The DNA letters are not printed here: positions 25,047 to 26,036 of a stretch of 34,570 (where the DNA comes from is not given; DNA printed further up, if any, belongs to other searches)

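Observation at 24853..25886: Candidate lysis pair: 3-TM membrane protein plus transglutaminase-like cysteine peptidase with leucine-zipper N-terminus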

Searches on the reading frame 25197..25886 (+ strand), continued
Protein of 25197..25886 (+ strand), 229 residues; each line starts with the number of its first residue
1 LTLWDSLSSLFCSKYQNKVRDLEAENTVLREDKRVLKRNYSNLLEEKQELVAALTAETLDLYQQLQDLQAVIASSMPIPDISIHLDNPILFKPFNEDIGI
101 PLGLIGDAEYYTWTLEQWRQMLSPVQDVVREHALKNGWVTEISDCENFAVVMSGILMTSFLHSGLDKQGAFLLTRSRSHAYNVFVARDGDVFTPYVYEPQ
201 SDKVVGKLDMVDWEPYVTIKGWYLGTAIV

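Call 34: search_solved_structures(query=A2, max_evalue=0.1, show_alignments=2)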
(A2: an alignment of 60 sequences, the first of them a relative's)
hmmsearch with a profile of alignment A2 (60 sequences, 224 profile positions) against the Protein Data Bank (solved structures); distinct sequences matched with E-value up to 0.1: 34.
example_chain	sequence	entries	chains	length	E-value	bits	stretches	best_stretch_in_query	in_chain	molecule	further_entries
3phz_A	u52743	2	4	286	3.7e-13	52.9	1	104-205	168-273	Ricin B-related lectin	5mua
5mu9_A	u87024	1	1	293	4.3e-13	52.7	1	102-207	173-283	Agglutinin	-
2iho_A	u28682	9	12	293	4.3e-13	52.7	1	102-207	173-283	Lectin | Agglutinin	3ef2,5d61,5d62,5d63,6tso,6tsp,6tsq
6yh0_AAA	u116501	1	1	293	1.6e-10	44.3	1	102-207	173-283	Agglutinin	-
6tsl_AAA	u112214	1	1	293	1.8e-10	44.1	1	102-207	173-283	Agglutinin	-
6tsn_AAA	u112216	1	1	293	8.1e-09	38.7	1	102-206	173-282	Agglutinin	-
6tsm_AAA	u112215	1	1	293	6.4e-08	35.8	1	102-207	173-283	Agglutinin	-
2dq3_A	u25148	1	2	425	0.0035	20.3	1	12-72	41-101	Seryl-tRNA synthetase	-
5kne_A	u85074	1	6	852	0.0054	19.7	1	13-93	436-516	Heat shock protein 104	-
7zr2_A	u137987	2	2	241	0.0057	19.6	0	6-70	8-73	Spike protein S2',Chimeric protein mimic of SARS-CoV-2 Spike HR1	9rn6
6ahf_A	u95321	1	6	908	0.0059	19.6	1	13-93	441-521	Heat shock protein 104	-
6n8t_A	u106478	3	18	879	0.006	19.5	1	13-93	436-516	Heat shock protein 104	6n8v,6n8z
5vjh_A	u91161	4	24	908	0.0062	19.5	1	13-93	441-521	Heat shock protein 104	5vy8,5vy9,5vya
8p4y_A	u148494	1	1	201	0.011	18.6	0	13-77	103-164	Protein origami triangle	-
5aps_A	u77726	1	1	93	0.014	18.3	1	11-76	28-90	GENERAL CONTROL PROTEIN GCN4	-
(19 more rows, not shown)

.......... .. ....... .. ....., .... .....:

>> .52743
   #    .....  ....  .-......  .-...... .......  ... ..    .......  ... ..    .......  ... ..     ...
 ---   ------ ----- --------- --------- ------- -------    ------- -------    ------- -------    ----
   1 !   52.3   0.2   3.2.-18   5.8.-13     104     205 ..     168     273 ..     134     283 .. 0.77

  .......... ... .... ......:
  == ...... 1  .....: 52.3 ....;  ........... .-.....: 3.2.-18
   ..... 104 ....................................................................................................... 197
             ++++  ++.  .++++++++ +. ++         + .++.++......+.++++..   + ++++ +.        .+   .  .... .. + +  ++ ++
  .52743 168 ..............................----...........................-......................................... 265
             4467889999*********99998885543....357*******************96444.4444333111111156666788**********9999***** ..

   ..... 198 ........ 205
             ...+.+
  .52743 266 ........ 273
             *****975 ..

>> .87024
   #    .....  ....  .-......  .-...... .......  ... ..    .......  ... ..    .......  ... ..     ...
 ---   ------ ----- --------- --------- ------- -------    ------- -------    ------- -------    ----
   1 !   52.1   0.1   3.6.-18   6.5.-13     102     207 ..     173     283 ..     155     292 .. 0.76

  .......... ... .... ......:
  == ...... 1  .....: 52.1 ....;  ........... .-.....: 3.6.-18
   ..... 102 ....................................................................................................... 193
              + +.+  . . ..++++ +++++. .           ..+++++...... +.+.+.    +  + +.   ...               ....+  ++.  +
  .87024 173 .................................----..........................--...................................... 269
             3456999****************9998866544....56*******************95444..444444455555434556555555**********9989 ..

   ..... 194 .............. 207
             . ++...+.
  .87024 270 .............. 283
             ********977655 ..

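Call 36: predict_structure(alignment_id=A2)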
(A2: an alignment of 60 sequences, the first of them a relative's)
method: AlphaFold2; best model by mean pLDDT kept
length: 229 residues; sequences in the alignment: 60
mean_pLDDT: 93.8   pTM: 0.77
mean pLDDT of the five models: 93.8, 92.2, 91.9, 92.0, 91.8
residues with pLDDT >= 90: 190; 70-90: 32; 50-70: 6; < 50: 1
segments of 3 or more residues with pLDDT < 50: none
pLDDT, mean of each block of 10 residues (from residue 1): 83 92 98 98 98 98 91 89 98 96 96 98 96 78 90 96 96 98 98 97 97 98 77
secondary structure, 60 per line:
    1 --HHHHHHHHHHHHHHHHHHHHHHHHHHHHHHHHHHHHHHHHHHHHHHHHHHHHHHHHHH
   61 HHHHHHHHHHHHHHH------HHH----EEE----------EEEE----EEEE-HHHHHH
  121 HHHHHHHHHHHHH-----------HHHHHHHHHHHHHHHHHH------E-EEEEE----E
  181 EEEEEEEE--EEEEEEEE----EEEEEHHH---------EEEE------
elements in order: H3-75 E89-91 E102-105 E110-113 H115-133 H145-162 E171-175 E180-188 E191-198 E203-207 E220-223

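Call 45: search_dna_similar(query=P0144, collection=phages, mode=protein, max_evalue=0.001)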
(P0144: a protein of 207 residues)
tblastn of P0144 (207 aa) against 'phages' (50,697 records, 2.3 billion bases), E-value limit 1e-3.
No match.

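Call 46: find_related_loci(query=A1, collection=viral_contigs, flank=6000)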
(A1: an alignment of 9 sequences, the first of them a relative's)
Query A1 (229 aa) in viral_contigs; peptide patterns used: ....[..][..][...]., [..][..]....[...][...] (x = any residue, [..] = any of these).
20 stretches matched a pattern; 6 encode a relative of the query (tblastn E <= 1e-3); 6 distinct loci.
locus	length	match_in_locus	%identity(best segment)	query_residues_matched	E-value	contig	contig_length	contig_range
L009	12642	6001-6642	35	1-227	3e-35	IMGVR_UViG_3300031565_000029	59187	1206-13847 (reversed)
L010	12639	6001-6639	34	1-226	2e-32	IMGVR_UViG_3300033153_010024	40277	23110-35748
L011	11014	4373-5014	31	10-225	4e-30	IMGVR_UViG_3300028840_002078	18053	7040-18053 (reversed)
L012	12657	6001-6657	32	1-228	4e-30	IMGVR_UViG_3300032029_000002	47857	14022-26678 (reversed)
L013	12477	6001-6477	30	63-225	4e-20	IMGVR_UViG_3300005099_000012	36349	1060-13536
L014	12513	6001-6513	27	43-225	1e-19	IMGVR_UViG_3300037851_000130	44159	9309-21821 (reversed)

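Call 52: list_cluster_members(proteins=[P0001, P0003, P0167, P0009, P0010, P0008, P0159, P0165])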
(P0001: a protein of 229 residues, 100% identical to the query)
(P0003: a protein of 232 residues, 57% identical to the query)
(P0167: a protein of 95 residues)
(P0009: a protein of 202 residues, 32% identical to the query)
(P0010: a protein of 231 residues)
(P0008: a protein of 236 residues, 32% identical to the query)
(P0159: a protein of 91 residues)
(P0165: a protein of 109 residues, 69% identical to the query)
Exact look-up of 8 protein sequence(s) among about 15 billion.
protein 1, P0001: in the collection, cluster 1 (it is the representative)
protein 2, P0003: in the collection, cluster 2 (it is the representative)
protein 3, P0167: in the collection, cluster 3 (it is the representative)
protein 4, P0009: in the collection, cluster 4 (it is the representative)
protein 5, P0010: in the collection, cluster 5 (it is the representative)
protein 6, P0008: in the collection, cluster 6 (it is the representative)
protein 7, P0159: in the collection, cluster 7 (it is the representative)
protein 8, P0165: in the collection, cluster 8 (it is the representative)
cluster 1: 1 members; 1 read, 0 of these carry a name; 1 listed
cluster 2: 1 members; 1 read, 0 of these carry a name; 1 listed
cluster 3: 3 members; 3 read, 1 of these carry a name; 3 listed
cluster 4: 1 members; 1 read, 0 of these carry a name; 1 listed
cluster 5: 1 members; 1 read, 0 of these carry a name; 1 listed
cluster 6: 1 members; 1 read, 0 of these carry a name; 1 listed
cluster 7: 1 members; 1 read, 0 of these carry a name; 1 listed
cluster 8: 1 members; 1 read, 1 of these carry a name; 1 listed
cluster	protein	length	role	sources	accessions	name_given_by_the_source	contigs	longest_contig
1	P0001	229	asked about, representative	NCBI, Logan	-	-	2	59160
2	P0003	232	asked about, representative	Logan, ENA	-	-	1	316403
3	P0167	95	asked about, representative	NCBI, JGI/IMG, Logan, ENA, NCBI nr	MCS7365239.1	MAG: hypothetical protein NDF54_07385 [archaeon GB-1867-035] | hypothetical protein [Candidatus Culexmicrobium profundum]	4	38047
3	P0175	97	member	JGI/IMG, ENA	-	-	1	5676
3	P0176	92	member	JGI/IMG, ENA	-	-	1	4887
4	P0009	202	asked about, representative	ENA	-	-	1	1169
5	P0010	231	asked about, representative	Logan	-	-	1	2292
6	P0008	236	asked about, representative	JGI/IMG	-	-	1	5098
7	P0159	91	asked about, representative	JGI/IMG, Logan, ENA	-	-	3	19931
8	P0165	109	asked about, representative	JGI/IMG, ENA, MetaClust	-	\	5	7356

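Call 56: find_homologous_proteins(query=A2, max_evalue=0.00001)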
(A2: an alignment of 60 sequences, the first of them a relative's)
Query A2 (60 sequences) (229 aa, profile of the alignment): 52 proteins with E <= 0.00001 among 3490 candidates.
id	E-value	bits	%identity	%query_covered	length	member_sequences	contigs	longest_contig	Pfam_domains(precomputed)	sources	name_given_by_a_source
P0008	3.8e-75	270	32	96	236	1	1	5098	-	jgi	-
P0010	5.7e-67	244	49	100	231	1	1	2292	-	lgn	-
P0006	9.5e-66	240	49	97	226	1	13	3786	-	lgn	-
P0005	1.8e-63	232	50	100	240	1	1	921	-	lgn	-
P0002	1.3e-62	229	68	97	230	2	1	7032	-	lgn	-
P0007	1.3e-61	226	40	97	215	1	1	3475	-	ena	-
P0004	6.4e-61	224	55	100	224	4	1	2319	-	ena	-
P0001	1.1e-60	223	100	100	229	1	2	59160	PF04849.19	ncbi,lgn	-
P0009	6.7e-59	217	32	97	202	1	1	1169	-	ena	-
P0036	2.1e-58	216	36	75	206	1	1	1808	PF18022.9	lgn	-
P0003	1.3e-57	213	57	93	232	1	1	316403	-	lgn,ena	-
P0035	5.1e-54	201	37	58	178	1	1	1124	-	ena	-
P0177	9.6e-54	200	47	53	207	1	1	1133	-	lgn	-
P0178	1.5e-53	200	32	76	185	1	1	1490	-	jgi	-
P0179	5.9e-53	198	36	53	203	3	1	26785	PF18021.8,PF18022.9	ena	-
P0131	9.9e-46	174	24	84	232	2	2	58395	-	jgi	-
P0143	2.4e-36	144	32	30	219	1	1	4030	PF18021.8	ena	-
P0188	4.5e-33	133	27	74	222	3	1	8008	PF18021.8,PF18022.9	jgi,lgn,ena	-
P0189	7.1e-15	73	29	29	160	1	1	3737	PF18021.8,PF18022.9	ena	-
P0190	7.4e-13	67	28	48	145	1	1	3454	PF18022.9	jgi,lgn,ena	-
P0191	1.7e-12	66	20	28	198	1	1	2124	PF18021.8,PF18022.9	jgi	-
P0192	2.9e-12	65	28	44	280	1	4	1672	PF18885.7,PF18021.8,PF18022.9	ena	-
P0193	1.0e-11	63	28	36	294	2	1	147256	PF18021.8,PF18022.9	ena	-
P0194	1.2e-11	63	29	29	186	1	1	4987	PF18021.8,PF18022.9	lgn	-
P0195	1.7e-11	62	27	51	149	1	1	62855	PF18022.9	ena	-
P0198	8.1e-10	57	28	46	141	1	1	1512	PF18021.8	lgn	-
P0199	4.8e-9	54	27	43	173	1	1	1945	PF18021.8,PF18022.9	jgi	jgi:agglutinin domain-containing protein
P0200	2.1e-8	52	29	45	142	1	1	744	PF18022.9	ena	-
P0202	4.7e-8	51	29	59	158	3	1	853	PF18022.9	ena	-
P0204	1.3e-7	50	29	60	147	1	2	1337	PF18022.9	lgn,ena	-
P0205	4.1e-7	48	31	28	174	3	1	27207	PF18022.9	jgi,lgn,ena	-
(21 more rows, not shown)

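Call 62: find_encoding_contigs(protein=P0131, flank=8000, max_places=2)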
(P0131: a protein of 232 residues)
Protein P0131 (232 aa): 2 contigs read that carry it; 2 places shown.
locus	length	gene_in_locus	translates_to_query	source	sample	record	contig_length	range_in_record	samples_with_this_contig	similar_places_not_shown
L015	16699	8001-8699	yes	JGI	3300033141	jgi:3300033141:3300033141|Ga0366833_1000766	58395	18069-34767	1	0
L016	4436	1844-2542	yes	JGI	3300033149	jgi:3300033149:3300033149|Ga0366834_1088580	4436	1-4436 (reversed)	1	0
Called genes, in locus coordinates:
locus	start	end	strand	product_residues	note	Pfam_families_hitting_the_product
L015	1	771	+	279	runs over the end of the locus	PF10127:RlaP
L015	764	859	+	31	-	-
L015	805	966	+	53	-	-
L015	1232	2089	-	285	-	-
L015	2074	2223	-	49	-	-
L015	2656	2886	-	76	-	-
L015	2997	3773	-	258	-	PF00705:PCNA_N (weak)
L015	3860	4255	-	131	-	-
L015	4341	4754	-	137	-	-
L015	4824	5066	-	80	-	-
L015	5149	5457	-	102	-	-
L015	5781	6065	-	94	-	-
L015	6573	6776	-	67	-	-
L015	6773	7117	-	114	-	-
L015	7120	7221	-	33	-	-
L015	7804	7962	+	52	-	-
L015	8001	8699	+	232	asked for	-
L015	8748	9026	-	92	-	-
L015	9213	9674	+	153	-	-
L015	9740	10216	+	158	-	-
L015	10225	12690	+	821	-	PF17289:Terminase_6C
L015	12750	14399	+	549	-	PF04860:Phage_portal (weak)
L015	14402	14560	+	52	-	-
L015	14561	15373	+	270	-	PF04586:Peptidase_S78 (weak)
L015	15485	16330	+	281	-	-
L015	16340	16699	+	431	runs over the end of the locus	-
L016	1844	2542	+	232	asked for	-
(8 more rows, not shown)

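Call 63: find_encoding_contigs(protein=P0179, flank=8000, max_places=2)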
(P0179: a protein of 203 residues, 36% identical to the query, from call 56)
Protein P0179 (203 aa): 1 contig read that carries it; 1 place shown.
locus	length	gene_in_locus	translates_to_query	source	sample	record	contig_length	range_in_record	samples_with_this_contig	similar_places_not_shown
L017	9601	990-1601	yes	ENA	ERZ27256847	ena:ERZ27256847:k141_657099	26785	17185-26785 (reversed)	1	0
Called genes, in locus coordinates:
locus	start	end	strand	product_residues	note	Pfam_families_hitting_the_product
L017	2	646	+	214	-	?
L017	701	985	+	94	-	-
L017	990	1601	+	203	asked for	PF18022:Lectin_C_term (weak), PF18021:Agglutinin_C (faint)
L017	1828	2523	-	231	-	PF04467:DUF483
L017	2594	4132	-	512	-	PF00685:Sulfotransfer_1 (weak), PF13469:Sulfotransfer_3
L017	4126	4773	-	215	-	-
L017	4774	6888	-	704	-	PF04055:Radical_SAM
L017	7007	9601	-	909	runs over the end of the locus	-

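Call 66: search_protein_families(library=pfam, proteins=[L009:5153-5983:+, L010:4749-5717:+, L010:4414-4857:+, L014:5090-5956:+, L014:3036-4556:+, L013:6494-6841:+, L006:1056-1340:+, L012:6724-6942:+, L015:9213-9674:+, L011:5023-5337:+], max_evalue=0.01)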
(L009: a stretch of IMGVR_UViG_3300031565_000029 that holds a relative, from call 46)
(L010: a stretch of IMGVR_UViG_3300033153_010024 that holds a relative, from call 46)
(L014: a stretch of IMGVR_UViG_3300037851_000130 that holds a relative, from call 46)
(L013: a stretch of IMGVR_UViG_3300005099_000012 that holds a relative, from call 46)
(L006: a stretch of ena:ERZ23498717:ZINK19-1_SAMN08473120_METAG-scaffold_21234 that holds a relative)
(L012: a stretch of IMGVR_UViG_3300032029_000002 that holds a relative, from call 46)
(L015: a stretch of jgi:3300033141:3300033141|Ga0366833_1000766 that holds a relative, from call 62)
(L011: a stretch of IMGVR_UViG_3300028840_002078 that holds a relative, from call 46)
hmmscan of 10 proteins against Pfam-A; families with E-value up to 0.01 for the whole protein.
L009:5153-5983:+ (276 aa): 0 families

L010:4749-5717:+ (322 aa): 2 families
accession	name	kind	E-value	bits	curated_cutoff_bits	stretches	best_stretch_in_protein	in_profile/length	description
PF01702.25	TGT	-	3.8e-06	26.6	26.3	1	114-264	114-258/357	Queuine tRNA-ribosyltransferase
PF23859.1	DpdA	-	0.0013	18.3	27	1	90-243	41-198/291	DeoxyPurine in DNA protein A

L010:4414-4857:+ (147 aa): 1 family
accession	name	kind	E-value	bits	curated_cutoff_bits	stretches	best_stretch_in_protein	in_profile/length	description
PF06177.16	QueT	-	1.8e-19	70.9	33.7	1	6-140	1-137/141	QueT transporter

L014:5090-5956:+ (288 aa): 0 families

L014:3036-4556:+ (506 aa): 0 families

L013:6494-6841:+ (115 aa): 0 families

L006:1056-1340:+ (94 aa): 0 families

L012:6724-6942:+ (72 aa): 0 families

L015:9213-9674:+ (153 aa): 0 families

L011:5023-5337:+ (104 aa): 0 families
